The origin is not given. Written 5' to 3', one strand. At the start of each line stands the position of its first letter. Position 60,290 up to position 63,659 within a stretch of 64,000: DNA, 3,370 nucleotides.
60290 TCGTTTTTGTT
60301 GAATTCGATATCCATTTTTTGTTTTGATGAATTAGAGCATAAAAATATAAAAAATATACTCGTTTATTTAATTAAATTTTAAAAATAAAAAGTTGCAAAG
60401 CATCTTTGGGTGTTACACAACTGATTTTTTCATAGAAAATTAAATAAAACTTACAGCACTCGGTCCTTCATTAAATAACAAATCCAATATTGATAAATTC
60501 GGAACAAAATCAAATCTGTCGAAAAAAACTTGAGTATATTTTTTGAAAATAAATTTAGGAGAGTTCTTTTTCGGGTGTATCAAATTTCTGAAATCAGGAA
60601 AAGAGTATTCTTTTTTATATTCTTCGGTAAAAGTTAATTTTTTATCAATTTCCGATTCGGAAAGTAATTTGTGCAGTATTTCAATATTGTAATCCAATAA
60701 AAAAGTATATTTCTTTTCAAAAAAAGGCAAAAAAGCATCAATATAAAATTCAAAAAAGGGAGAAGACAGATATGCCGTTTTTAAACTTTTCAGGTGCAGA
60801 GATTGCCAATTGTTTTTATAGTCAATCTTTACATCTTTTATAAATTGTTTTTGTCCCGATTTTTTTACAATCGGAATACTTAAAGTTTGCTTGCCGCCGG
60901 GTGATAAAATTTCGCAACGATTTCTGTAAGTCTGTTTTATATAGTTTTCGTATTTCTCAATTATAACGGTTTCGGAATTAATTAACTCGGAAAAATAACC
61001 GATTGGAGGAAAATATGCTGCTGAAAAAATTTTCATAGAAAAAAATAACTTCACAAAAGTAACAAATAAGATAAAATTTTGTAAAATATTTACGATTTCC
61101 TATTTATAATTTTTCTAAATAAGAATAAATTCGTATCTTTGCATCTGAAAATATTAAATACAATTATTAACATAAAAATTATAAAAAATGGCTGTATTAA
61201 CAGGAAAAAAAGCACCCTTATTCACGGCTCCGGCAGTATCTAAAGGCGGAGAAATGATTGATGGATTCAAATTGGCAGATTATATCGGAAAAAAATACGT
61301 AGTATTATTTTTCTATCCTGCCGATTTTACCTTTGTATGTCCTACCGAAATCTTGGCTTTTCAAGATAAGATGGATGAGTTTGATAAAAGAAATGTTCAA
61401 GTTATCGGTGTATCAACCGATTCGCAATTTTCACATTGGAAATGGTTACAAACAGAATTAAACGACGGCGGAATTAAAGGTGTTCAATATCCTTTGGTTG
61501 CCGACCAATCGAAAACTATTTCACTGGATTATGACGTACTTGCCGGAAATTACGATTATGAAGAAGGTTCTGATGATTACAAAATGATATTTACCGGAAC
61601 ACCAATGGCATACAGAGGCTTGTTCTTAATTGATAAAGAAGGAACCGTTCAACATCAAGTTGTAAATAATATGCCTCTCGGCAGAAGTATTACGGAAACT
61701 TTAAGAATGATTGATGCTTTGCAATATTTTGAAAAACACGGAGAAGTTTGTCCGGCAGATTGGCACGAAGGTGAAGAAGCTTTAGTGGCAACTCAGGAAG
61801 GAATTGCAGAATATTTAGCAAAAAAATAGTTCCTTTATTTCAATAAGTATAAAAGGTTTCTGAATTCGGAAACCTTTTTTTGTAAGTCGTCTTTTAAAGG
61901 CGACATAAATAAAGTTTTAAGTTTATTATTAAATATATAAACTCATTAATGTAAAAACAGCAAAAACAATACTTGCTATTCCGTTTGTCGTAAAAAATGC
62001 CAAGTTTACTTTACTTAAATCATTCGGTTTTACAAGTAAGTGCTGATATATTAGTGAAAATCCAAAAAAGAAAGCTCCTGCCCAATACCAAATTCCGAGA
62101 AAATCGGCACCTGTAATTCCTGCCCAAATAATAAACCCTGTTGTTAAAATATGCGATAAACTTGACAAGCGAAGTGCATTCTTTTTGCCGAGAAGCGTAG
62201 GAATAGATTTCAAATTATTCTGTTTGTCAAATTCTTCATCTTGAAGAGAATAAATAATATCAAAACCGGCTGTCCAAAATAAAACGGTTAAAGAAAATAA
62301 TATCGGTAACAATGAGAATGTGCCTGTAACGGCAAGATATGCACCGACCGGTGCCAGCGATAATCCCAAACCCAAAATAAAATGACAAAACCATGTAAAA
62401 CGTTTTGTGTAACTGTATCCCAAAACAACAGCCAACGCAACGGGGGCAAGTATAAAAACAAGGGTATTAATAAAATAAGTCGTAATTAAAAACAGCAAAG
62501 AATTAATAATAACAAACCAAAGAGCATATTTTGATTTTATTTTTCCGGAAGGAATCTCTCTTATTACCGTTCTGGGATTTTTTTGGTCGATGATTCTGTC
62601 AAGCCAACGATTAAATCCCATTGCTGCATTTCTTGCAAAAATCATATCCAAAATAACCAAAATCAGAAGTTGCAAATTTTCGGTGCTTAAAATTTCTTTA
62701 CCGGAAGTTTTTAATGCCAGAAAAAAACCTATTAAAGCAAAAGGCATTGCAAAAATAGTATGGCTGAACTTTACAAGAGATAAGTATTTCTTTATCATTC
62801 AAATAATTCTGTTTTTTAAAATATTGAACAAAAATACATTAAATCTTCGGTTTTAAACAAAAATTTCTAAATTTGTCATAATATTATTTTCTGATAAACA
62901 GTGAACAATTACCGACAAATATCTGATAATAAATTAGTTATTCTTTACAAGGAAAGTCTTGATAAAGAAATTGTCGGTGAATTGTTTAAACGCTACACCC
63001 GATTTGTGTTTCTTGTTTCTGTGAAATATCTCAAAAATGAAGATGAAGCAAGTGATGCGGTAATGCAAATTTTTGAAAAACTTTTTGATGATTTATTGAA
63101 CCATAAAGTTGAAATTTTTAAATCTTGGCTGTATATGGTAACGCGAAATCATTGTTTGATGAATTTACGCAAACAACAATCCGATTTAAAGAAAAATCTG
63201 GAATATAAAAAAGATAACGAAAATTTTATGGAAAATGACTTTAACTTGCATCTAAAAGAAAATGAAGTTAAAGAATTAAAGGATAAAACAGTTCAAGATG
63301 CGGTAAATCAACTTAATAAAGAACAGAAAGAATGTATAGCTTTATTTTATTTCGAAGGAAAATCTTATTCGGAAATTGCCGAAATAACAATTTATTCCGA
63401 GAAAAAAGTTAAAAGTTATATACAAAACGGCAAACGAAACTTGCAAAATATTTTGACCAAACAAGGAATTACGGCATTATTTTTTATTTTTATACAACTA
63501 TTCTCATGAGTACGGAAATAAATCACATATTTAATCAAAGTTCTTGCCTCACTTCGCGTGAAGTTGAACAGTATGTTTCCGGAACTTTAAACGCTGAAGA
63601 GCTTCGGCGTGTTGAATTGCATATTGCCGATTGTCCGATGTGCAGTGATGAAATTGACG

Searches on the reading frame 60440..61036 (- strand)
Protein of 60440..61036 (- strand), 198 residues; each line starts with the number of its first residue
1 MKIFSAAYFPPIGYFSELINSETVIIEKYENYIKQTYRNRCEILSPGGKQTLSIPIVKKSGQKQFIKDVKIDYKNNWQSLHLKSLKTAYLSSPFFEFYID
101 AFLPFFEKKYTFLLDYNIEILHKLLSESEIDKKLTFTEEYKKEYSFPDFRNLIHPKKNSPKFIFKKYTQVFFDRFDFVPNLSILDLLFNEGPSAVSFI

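Call 63: search_protein_families(library=pfam, proteins=[window:60440-61036:-], max_evalue=0.0001)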
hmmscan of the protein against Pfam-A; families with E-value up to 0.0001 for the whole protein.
window:60440-61036:- (198 aa): 1 family
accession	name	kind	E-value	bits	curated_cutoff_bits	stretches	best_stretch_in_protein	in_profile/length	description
PF08889.16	WbqC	-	5.2e-38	131.5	21.3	2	7-141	3-137/218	WbqC-like protein family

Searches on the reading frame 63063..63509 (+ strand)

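Call 63: search_protein_families(library=pfam, proteins=[window:63063-63509:+], max_evalue=0.0001)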
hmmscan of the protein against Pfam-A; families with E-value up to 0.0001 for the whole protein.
window:63063-63509:+ (148 aa): 2 families
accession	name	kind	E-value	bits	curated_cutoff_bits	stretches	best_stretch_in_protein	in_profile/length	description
PF08281.18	Sigma70_r4_2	-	1.5e-12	47.4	25.7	1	77-127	4-54/54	Sigma-70, region 4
PF04545.22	Sigma70_r4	-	2.4e-06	27.4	24.1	1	81-128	2-49/50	Sigma-70, region 4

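Call 64: search_protein_families(library=padloc, proteins=[window:63063-63509:+], max_evalue=0.0001)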
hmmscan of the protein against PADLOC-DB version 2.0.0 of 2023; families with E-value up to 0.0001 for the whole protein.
window:63063-63509:+ (148 aa): 0 families
